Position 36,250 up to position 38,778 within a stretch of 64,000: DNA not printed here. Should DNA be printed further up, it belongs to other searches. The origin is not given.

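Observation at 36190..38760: Low-GC island with a 742-aa Mrr-like nuclease-domain protein and a 2-TM partner: candidate undescribed defence-type system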

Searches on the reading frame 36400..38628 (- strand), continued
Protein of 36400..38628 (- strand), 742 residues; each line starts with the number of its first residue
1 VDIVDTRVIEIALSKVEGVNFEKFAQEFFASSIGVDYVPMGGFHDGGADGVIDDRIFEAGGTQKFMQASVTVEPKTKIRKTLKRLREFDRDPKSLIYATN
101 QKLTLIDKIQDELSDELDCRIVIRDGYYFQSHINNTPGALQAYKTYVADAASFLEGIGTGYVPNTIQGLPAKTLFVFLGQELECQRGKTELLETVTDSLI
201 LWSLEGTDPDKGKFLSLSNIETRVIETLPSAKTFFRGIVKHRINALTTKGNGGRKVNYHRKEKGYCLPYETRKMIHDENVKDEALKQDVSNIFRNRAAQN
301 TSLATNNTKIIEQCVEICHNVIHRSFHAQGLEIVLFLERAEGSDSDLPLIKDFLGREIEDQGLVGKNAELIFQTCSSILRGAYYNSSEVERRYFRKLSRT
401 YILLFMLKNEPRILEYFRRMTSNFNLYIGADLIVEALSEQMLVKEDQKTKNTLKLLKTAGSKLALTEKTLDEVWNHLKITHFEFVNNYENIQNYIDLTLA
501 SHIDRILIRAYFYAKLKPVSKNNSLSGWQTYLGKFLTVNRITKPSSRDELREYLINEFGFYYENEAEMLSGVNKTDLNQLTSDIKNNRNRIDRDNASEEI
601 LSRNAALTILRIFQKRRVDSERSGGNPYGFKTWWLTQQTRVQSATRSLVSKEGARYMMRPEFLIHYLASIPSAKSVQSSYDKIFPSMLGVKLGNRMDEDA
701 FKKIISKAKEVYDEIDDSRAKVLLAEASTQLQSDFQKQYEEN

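Call 68: search_protein_families(library=pfam, proteins=[L004:8756-9358:-, L019:6619-8547:+, L054:8275-9942:+, L031:5763-9875:-, L055:4409-6568:+, L005:14313-15806:+, L031:9886-11286:-, L011:6647-9895:+, L008:12226-15342:-, L029:982-2919:-], max_evalue=0.0001)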
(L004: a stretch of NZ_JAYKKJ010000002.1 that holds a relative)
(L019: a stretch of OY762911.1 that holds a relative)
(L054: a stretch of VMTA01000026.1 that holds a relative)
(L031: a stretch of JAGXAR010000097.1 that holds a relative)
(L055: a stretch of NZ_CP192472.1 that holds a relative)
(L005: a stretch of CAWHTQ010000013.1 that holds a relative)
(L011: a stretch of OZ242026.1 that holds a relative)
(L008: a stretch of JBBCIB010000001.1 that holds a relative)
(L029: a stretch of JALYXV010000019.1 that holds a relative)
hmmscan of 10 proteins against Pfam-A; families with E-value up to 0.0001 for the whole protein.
L004:8756-9358:- (201 aa): 1 family
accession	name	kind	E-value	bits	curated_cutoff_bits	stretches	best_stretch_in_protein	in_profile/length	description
PF00239.26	Resolvase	-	1.9e-39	135.5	23.3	1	3-137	2-145/145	Resolvase, N terminal domain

L019:6619-8547:+ (643 aa): 3 families
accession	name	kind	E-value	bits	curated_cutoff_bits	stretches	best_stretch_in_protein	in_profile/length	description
PF00106.31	adh_short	-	3.2e-43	147.9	26.6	1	359-549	3-191/195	short chain dehydrogenase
PF13561.12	adh_short_C2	-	1.9e-30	106.6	27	1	366-571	6-207/236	Enoyl-(Acyl carrier protein) reductase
PF08659.16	KR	-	4.3e-07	30.5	22.6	1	360-471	4-118/180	KR domain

L054:8275-9942:+ (556 aa): 8 families
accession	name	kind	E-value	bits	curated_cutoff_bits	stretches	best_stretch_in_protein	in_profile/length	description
PF00005.33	ABC_tran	-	4.6e-57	192.9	25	2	25-192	2-137/137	ABC transporter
PF13304.12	AAA_21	-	3.5e-16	60.6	27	0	163-224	237-304/304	AAA domain, putative AbiEii toxin, Type IV TA system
PF12848.13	ABC_tran_Xtn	-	1.4e-14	54.4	25.9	1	231-307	1-79/85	ABC transporter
PF02463.25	SMC_N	-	6.8e-07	29.4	40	0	160-227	133-206/220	RecF/RecN/SMC N terminal domain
PF13476.12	AAA_23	-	5.3e-06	27.6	27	0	351-371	20-40/201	AAA domain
PF13555.12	AAA_29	-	9.9e-06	25.7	27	0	347-367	19-39/61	P-loop containing region of AAA domain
PF13401.12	AAA_22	-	1.5e-05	25.8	27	0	39-102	10-64/130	AAA domain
PF01926.29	MMR_HSR1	-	2.8e-05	24.6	21.9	0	353-382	2-30/113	50S ribosome-binding GTPase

L031:5763-9875:- (1371 aa): 7 families
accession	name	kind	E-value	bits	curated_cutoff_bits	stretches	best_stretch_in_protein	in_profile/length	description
PF18766.7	SWI2_SNF2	-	1.5e-27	97.2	26.7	1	640-884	1-196/221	SWI2/SNF2 ATPase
PF01048.26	PNP_UDP_1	-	1.4e-18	67.6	25.1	1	8-244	3-232/233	Phosphorylase superfamily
PF22679.2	T1R_D3-like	-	4.5e-13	50.3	27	1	1002-1068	87-156/158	Type I restriction enzyme subunit R domain 3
PF04313.20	HSDR_N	-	6.6e-13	49.4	25.1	1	473-568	109-197/198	Type I restriction enzyme R protein N terminus (HSDR_N)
PF04851.21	ResIII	-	1.5e-11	45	22.5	1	637-838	4-163/164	Type III restriction enzyme, res subunit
PF00270.35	DEAD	-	1.9e-06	28.1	26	1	657-792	13-145/167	DEAD/DEAH box helicase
PF20694.2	TRADD-like_N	-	7.6e-05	22.9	23.7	0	298-336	13-52/69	TRADD-like N-terminal domain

L055:4409-6568:+ (720 aa): 6 families
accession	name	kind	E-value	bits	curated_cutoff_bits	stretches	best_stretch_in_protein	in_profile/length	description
PF00158.32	Sigma54_activat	-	1.4e-67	227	20.2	1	362-524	5-166/168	Sigma-54 interaction domain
PF14532.12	Sigma54_activ_2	-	1.1e-18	68.3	25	1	364-530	6-138/138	Sigma-54 interaction domain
PF25601.1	AAA_lid_14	-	1.4e-13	50.9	27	1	535-608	6-81/87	AAA+ ATPase lid domain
PF02954.25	HTH_8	-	2.5e-12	46.7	22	1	679-717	2-40/42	Bacterial regulatory protein, Fis family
PF01590.32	GAF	-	3.9e-12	47.3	22.4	1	74-202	8-131/133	GAF domain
PF07728.20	AAA_5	-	1.2e-05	25.8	22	1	381-484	1-101/139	AAA domain (dynein-related subfamily)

L005:14313-15806:+ (498 aa): 7 families
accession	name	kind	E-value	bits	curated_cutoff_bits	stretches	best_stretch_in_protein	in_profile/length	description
PF09299.17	Mu-transpos_C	-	9.2e-19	67.6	21.7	1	369-427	2-61/61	Mu transposase, C-terminal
PF00665.32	rve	-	2e-10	41.3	32.6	1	169-281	2-102/102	Integrase core domain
PF13565.12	HTH_32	-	9.2e-10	39.4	33.7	1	61-137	1-72/73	Homeodomain-like domain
PF13518.12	HTH_28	-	3.3e-06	27.5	25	1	34-83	2-50/52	Helix-turn-helix domain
PF13384.12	HTH_23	-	4.6e-06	26.7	24.6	1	24-77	3-49/50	Homeodomain-like domain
PF13011.12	LZ_Tnp_IS481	-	6.6e-06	26.8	22.2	1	51-104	31-82/85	leucine-zipper of insertion element IS481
PF13683.12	rve_3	-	5.3e-05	23.3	26.5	0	270-307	2-40/67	Integrase core domain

L031:9886-11286:- (467 aa): 1 family
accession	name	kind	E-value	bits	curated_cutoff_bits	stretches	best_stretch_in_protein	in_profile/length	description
PF01420.25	Methylase_S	-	1.5e-19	71.3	22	2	61-214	4-154/168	Type I restriction modification DNA specificity domain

L011:6647-9895:+ (1083 aa): 1 family
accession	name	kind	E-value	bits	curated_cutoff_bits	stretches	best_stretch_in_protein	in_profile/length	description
PF01555.25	N6_N4_Mtase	-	3e-24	86.6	26.7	1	530-862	1-215/221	DNA methylase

L008:12226-15342:- (1039 aa): 9 families
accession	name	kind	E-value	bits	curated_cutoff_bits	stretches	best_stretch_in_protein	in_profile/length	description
PF17757.6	UvrB_inter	-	4e-33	113.8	22.9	1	465-555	1-91/91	UvrB interaction domain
PF12344.14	UvrB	-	4.2e-20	71.8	27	1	858-899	1-42/43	Ultra-violet resistance protein B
PF00271.37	Helicase_C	-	2.7e-19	69.9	23.5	1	745-851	10-109/110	Helicase conserved C-terminal domain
PF21993.1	TetR_C_13_2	-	7.8e-12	45.8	27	1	74-132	5-63/103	Transcriptional regulator LmrA/YxaF-like, C-terminal domain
PF00440.29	TetR_N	-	4.8e-11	42.7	24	1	2-48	2-47/47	Bacterial regulatory proteins, tetR family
PF04851.21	ResIII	-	7.9e-11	42.6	22.5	1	313-444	7-130/164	Type III restriction enzyme, res subunit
PF02151.25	UVR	-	2.4e-07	30.7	21.5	1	934-963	4-33/36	UvrB/uvrC motif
PF00270.35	DEAD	-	3.7e-07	30.5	26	1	337-390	13-72/167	DEAD/DEAH box helicase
PF16925.10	TetR_C_13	-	6e-06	27.1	27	1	74-134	5-65/109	Tetracyclin repressor-like, C-terminal domain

L029:982-2919:- (646 aa): 2 families
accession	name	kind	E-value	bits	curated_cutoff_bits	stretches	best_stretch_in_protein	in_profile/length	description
PF02384.22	N6_Mtase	-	1.1e-102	344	20.4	1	280-607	2-310/311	N-6 DNA Methylase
PF12161.14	HsdM_N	-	7.8e-26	91.7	24.5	1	132-267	2-134/135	HsdM N-terminal domain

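Call 69: search_protein_families(library=padloc, proteins=[L004:8756-9358:-, L019:6619-8547:+, L054:8275-9942:+, L031:5763-9875:-, L055:4409-6568:+, L005:14313-15806:+, L031:9886-11286:-, L011:6647-9895:+, L008:12226-15342:-, L029:982-2919:-], max_evalue=1e-8)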
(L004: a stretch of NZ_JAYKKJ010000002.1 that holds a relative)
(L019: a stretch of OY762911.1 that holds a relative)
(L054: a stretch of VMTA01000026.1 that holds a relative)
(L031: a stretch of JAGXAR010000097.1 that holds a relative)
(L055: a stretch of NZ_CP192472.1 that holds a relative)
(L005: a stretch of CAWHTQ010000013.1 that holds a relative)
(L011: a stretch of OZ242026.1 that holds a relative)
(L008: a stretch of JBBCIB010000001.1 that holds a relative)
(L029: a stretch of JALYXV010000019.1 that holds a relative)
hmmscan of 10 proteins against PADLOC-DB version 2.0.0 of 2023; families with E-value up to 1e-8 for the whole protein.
L004:8756-9358:- (201 aa): 0 families

L019:6619-8547:+ (643 aa): 0 families

L054:8275-9942:+ (556 aa): 6 families
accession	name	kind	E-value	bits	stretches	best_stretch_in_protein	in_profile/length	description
PDLC04135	mad3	-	2.5e-52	176.7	3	159-236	259-340/374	mads_3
PDLC02980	AriA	-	2.1e-17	62.1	0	163-224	237-304/304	-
PDLC04140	mad8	-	9.3e-16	56.2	0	21-210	14-224/314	mads_8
PDLC04892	PDC-S06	-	1.4e-11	41.5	0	152-225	602-680/843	-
PDLC04164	AriA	-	5.4e-10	37.3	0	39-204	32-215/253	-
PDLC04541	PDC-M25A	-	8.9e-09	32.9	0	38-66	25-53/380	-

L031:5763-9875:- (1371 aa): 7 families
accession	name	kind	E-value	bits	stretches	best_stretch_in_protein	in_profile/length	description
PDLC03040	REase_I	-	2.1e-37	126.5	1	471-1089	116-699/1029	Type I restriction enzyme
PDLC03048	REase_I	-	5.6e-34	115.4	1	482-788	100-395/976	Type I restriction enzyme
PDLC00759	Effector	-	8.3e-19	65.5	1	161-245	418-499/506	PN-superfamily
PDLC03041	REase_I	-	1.1e-17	61.4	1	604-790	284-474/1099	Type I restriction enzyme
PDLC03044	REase_I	-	3.9e-15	52.9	0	1008-1108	625-726/1034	Type I restriction enzyme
PDLC04726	PDC-M60C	-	1.1e-14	52.2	1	51-242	197-396/407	-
PDLC03045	REase_I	-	9.9e-09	31.7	0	1015-1062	629-676/995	Type I restriction enzyme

L055:4409-6568:+ (720 aa): 3 families
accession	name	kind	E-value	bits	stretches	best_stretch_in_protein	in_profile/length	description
PDLC01995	RtcR_PspF2--CARF_AAA_HTH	-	1.6e-95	319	1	360-609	171-422/481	-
PDLC01994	RtcR_PspF1--CARF_AAA_HTH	-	9.2e-46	154.9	1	365-605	167-405/468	-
PDLC01993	RtcR--CARF_AAA_HTH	-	2.2e-44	149.8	1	358-589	182-425/523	-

L005:14313-15806:+ (498 aa): 1 family
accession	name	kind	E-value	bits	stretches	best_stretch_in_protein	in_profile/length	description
PDLC01737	TnsB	-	1.9e-44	150.1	1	49-449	65-499/621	TnsB_0_V-K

L031:9886-11286:- (467 aa): 77 families (the best 25 are shown)
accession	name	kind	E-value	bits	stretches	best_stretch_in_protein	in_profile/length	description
PDLC03072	Specificity_I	-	5.1e-81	271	1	60-466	23-439/448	Type I specificity subunit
PDLC03105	Specificity_I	-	1.3e-74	250.3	1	59-463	22-434/448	Type I specificity subunit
PDLC03090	Specificity_I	-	1.2e-65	220.4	1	60-463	21-430/434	Type I specificity subunit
PDLC03073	Specificity_I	-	5.4e-56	188.6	1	55-463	11-427/437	Type I specificity subunit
PDLC03174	Specificity_I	-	1.1e-34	118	1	186-464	163-435/468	Type I specificity subunit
PDLC03169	Specificity_I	-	1.3e-34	118.4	1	147-424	106-379/461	Type I specificity subunit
PDLC03071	Specificity_I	-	9.3e-34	115.2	1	64-466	22-420/420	Type I specificity subunit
PDLC03162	Specificity_I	-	1.8e-33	114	1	60-463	7-413/431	Type I specificity subunit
PDLC03142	Specificity_I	-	4.4e-33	112.8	1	175-464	174-459/483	Type I specificity subunit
PDLC03178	Specificity_I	-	1.5e-32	111.5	2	58-241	216-409/411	Type I specificity subunit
PDLC03179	Specificity_I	-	2.3e-31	107.4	2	262-454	389-582/589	Type I specificity subunit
PDLC03191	Specificity_I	-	3.3e-31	107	1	137-271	106-245/436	Type I specificity subunit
PDLC03087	Specificity_I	-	1.4e-30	104.6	2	262-459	10-205/418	Type I specificity subunit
PDLC03183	Specificity_I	-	4.2e-30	102.8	2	112-237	50-181/403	Type I specificity subunit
PDLC03189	Specificity_I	-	1.8e-29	101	1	59-455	8-408/459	Type I specificity subunit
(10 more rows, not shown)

L011:6647-9895:+ (1083 aa): 17 families
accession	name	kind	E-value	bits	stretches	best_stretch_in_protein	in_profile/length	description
PDLC03646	MTase_III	-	1.6e-208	693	3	472-1075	439-1053/1057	Type III methyltransferase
PDLC03638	MTase_III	-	1.2e-65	220.4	1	304-990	204-792/816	Type III methyltransferase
PDLC03644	MTase_III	-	4.2e-60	202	1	497-874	28-397/542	Type III methyltransferase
PDLC03634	MTase_III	-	3.1e-53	179.6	2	549-864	165-450/621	Type III methyltransferase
PDLC03636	MTase_III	-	1.2e-46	157.7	1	497-873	36-408/575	Type III methyltransferase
PDLC03641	MTase_III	-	9.4e-46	154.6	1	552-865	179-453/657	Type III methyltransferase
PDLC03645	MTase_III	-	2e-42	143.2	2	486-737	115-372/709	Type III methyltransferase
PDLC03640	MTase_III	-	7.8e-42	141.5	1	507-872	43-445/654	Type III methyltransferase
PDLC03642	MTase_III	-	2.1e-40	136.9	2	508-674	83-257/528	Type III methyltransferase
PDLC03635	MTase_III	-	4.1e-40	136.2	1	505-872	216-574/708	Type III methyltransferase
PDLC03639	MTase_III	-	6.1e-27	92.2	1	508-698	88-278/639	Type III methyltransferase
PDLC03637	MTase_III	-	1.2e-24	84.8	2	768-865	363-460/513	Type III methyltransferase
PDLC03278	MTase_II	-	4.8e-18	63.8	1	517-638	8-125/390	Type II methyltransferase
PDLC03643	MTase_III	-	1.1e-15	55.8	1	789-860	198-268/465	Type III methyltransferase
PDLC03354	MTase_II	-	1.6e-15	55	1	509-666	62-242/425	Type II methyltransferase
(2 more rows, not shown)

L008:12226-15342:- (1039 aa): 3 families
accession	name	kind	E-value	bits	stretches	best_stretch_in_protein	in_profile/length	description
PDLC02707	PbeA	-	3.9e-12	43.6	0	750-856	521-622/672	PbeA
PDLC03659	mREase_IV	-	6.7e-10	35.5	1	751-865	458-567/945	Type IV methyl-directed restriction enzyme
PDLC02704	PbeA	-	2.1e-09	34.4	0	762-856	547-636/682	PbeA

L029:982-2919:- (646 aa): 23 families
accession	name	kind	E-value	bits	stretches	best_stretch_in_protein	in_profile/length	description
PDLC03019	MTase_I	-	4.9e-206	685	1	129-641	6-499/932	Type I methyltransferase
PDLC03035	MTase_I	-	2.6e-116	387.7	2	131-567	10-435/653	Type I methyltransferase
PDLC03240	MTase_II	-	2e-109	364.8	1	130-641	7-507/511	Type II methyltransferase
PDLC03031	MTase_I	-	1.5e-86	289.4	1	132-534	9-428/834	Type I methyltransferase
PDLC03022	MTase_I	-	8.1e-70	234.2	1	133-512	8-410/857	Type I methyltransferase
PDLC03027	MTase_I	-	3.8e-60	202.3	2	201-619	49-456/810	Type I methyltransferase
PDLC03028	MTase_I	-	4.2e-58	195.3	1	130-611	728-1201/1236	Type I methyltransferase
PDLC03038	MTase_I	-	6.1e-56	187.8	1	132-608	10-459/896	Type I methyltransferase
PDLC03029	MTase_I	-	2.5e-50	169.7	1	133-562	11-450/661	Type I methyltransferase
PDLC04134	mad2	-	6.7e-50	168.3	1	131-564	141-488/492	mads_2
PDLC03039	MTase_I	-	3.5e-49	165.6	1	132-566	8-424/708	Type I methyltransferase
PDLC03032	MTase_I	-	1.1e-43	147.5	1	198-518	44-377/1001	Type I methyltransferase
PDLC03020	MTase_I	-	1.9e-39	134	1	134-496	9-393/410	Type I methyltransferase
PDLC03021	MTase_I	-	1.3e-36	124.5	1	150-562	25-417/491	Type I methyltransferase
PDLC03026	MTase_I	-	2.5e-36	123.9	1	205-513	48-360/487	Type I methyltransferase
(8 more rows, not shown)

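Call 102: search_protein_families(library=pfam, alignment_id=A5, max_evalue=0.00001)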
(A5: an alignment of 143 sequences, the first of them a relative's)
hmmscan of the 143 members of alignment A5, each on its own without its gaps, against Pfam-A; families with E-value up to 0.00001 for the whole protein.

A. member 1, L038:5799-6902:- (368 aa): 1 family
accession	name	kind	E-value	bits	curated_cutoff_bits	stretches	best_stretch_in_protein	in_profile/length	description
PF06175.17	MiaE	-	4.8e-78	262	27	1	169-362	3-199/199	tRNA-(MS[2]IO[6]A)-hydroxylase (MiaE)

B. families by the number of members that match (of 143 scanned): 137 families (the first 25 are shown)
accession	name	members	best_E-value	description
PF00239.26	Resolvase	3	5.5e-39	Resolvase, N terminal domain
PF01850.27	PIN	3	1.6e-17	PIN domain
PF13304.12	AAA_21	3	3.5e-16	AAA domain, putative AbiEii toxin, Type IV TA system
PF00330.25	Aconitase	2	6.6e-169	Aconitase family (aconitate hydratase)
PF03389.21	MobA_MobL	2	2.6e-69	MobA/MobL family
PF00005.33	ABC_tran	2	4.6e-57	ABC transporter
PF22679.2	T1R_D3-like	2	2.1e-17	Type I restriction enzyme subunit R domain 3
PF12704.14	MacB_PCD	2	1.3e-14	MacB-like periplasmic core domain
PF13476.12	AAA_23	2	4.2e-12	AAA domain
PF02687.27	FtsX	2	1.3e-11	FtsX-like permease C-terminal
PF14559.12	TPR_19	2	8.1e-10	Tetratricopeptide repeat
PF13384.12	HTH_23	2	1.7e-09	Homeodomain-like domain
PF07719.23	TPR_2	2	2.2e-07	Tetratricopeptide repeat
PF01645.23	Glu_synthase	1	4.6e-143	Conserved region in glutamate synthase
PF00562.33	RNA_pol_Rpb2_6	1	3.1e-135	RNA polymerase Rpb2, domain 6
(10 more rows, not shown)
